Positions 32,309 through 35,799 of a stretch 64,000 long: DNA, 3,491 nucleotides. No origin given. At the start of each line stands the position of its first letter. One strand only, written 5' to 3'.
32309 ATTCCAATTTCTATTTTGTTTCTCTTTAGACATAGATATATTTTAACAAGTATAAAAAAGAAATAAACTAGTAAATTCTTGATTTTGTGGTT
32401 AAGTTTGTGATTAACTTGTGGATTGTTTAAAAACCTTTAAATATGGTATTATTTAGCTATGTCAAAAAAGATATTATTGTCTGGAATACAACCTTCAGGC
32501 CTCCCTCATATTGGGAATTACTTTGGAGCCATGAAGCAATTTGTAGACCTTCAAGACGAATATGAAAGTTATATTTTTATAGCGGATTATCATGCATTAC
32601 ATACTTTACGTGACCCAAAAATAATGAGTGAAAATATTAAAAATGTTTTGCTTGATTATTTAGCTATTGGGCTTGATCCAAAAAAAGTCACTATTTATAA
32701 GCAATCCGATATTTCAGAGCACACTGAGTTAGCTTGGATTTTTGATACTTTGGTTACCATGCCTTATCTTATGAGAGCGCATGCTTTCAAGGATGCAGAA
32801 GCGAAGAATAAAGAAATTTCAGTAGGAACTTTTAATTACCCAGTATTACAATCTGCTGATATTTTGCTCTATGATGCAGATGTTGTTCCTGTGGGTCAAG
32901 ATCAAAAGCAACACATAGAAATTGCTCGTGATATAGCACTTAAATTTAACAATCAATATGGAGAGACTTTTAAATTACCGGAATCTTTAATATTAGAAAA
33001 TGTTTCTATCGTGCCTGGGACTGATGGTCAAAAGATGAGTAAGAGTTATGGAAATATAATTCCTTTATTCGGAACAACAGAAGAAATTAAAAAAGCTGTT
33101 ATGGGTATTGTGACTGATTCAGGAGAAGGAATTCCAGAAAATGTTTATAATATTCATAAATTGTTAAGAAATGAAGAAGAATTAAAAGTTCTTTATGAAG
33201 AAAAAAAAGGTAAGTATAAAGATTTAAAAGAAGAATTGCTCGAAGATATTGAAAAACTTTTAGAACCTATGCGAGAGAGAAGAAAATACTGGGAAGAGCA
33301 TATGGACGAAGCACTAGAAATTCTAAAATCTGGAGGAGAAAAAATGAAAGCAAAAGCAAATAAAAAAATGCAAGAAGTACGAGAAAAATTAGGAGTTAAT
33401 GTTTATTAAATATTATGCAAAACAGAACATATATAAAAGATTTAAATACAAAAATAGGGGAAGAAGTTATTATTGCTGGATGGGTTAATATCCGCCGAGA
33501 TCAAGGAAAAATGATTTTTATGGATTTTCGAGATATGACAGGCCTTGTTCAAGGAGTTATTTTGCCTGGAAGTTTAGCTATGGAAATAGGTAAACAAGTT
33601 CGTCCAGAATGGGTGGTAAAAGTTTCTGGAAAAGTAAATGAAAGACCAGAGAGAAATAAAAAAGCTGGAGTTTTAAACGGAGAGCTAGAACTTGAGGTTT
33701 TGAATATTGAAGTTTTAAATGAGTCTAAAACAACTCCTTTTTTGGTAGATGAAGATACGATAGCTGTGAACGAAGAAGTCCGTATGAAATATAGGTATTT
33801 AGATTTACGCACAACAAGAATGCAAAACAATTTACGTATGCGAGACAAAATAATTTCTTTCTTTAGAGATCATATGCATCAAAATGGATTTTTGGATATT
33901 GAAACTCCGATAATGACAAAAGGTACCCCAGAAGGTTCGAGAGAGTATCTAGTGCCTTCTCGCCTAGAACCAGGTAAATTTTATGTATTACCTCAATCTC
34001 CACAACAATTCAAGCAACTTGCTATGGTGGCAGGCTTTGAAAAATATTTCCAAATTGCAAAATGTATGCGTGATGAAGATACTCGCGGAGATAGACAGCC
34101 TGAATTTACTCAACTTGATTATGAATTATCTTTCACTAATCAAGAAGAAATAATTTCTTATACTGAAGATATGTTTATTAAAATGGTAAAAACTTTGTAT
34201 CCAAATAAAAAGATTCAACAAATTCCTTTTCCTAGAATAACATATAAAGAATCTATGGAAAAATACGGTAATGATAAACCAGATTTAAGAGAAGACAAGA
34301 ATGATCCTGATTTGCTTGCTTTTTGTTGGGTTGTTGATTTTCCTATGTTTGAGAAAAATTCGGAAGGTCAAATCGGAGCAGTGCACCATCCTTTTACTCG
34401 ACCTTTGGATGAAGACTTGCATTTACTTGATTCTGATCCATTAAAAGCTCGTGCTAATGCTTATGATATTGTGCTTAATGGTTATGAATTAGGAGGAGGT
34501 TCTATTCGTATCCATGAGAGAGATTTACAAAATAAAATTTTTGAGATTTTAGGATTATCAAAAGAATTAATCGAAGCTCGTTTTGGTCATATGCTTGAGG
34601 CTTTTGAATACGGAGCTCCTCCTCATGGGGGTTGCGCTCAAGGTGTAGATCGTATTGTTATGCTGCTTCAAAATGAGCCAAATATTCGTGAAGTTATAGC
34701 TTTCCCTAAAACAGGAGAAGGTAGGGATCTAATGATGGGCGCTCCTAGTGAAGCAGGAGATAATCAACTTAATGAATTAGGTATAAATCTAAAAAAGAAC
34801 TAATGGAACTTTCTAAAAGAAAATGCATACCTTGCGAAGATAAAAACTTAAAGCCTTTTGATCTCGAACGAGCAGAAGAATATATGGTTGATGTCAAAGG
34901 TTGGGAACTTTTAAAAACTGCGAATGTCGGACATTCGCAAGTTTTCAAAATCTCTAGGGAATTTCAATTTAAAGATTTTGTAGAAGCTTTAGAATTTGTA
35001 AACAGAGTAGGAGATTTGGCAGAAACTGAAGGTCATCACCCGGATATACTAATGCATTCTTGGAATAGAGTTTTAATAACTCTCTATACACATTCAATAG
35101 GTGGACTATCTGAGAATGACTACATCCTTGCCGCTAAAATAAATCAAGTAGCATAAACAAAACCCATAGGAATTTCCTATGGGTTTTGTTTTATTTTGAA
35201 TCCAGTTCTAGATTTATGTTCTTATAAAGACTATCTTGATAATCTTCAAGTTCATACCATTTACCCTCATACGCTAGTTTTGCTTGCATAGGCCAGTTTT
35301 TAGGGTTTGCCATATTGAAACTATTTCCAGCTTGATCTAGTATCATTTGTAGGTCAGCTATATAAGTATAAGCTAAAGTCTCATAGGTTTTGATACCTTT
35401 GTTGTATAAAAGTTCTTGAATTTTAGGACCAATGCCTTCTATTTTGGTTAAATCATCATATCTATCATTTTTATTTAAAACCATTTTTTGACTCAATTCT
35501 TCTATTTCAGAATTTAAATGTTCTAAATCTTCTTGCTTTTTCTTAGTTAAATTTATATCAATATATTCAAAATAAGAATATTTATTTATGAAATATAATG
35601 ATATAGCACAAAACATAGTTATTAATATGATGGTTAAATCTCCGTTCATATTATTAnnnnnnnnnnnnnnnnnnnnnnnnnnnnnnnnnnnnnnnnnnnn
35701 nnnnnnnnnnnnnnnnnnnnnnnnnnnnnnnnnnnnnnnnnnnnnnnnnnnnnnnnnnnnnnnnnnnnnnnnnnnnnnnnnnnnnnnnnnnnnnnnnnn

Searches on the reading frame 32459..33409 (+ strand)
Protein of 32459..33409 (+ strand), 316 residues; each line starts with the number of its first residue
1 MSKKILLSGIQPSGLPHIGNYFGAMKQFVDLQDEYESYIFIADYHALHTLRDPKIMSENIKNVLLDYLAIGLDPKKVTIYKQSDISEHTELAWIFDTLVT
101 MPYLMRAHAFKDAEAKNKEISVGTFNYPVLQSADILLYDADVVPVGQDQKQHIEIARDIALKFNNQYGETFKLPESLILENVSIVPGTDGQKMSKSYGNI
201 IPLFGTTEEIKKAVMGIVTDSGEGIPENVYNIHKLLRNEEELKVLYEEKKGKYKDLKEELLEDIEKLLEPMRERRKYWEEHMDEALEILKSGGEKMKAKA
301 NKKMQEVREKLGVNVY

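Call 23: search_protein_families(library=pfam, proteins=[window:32459-33409:+], max_evalue=0.00001)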
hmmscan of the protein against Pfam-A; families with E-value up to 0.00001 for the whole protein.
window:32459-33409:+ (316 aa): 1 family
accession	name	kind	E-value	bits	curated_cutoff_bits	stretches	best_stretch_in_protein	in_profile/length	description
PF00579.31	tRNA-synt_1b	-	5.9e-64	216.6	21.1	1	5-270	7-276/292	tRNA synthetases class I (W and Y)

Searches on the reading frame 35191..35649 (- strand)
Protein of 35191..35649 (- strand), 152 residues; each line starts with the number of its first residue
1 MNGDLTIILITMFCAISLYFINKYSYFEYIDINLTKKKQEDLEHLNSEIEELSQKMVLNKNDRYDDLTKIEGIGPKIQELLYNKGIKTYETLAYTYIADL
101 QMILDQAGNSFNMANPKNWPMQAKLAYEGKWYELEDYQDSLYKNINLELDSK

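Call 82: search_protein_families(library=pfam, proteins=[window:35191-35649:-], max_evalue=0.0001)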
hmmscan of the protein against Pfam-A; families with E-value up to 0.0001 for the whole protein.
window:35191-35649:- (152 aa): 1 family
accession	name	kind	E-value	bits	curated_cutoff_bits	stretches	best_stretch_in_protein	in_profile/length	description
PF14520.12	HHH_5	-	1.4e-05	25.9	27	1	65-101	2-38/57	Helix-hairpin-helix domain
